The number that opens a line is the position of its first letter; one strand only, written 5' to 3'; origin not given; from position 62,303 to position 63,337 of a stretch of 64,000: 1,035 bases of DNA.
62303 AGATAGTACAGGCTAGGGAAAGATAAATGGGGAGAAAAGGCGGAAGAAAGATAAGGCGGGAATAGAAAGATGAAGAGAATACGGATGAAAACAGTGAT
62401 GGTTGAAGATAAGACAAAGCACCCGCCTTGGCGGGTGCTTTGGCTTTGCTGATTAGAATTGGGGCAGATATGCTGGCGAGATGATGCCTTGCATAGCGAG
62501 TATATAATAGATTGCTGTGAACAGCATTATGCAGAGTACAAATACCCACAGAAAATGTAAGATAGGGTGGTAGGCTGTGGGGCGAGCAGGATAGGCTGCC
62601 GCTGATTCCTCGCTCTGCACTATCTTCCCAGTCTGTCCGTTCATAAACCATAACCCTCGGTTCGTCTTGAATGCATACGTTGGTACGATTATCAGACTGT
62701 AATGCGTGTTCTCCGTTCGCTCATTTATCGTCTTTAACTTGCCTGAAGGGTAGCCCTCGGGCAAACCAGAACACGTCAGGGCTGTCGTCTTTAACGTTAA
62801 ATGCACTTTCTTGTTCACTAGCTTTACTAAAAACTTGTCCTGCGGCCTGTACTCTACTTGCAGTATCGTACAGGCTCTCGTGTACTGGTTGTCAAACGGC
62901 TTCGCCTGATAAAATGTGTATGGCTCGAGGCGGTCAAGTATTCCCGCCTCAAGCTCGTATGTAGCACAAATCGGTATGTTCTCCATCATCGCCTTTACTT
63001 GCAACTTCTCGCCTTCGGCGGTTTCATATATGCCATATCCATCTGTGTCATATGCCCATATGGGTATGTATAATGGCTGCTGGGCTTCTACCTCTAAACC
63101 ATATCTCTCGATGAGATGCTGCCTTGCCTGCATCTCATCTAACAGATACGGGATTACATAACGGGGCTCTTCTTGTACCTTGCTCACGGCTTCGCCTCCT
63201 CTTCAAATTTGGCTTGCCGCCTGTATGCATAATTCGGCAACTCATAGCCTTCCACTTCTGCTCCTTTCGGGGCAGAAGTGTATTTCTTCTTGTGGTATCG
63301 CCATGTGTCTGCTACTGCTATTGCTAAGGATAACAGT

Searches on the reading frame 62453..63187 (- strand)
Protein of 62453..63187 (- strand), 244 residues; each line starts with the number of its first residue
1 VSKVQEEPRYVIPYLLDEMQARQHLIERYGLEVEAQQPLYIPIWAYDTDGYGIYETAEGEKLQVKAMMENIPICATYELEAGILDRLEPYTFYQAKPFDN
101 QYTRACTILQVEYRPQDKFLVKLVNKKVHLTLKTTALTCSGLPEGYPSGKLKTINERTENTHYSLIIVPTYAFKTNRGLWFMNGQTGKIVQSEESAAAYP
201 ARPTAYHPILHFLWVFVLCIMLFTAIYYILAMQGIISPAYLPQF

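Call 28: search_protein_families(library=pfam, proteins=[window:62453-63187:-], max_evalue=0.001)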
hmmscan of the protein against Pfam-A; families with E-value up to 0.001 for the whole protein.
window:62453-63187:- (244 aa): 0 families

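Call 69: find_encoding_contigs(protein=window:62453-63187:-, flank=10000, max_places=2)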
Protein window:62453-63187:- (244 aa): 2 contigs read that carry it; 2 places shown.
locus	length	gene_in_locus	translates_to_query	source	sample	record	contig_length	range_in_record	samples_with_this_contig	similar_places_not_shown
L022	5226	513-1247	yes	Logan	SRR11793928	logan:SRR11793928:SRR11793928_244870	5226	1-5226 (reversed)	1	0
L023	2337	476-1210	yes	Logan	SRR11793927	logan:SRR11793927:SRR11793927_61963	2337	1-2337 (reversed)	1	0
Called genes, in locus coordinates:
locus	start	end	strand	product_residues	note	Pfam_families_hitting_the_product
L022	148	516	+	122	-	-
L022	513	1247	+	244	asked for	-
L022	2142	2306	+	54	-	-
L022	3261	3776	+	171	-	-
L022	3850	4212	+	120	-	-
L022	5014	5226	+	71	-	?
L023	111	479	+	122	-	-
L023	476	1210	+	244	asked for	-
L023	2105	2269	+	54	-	-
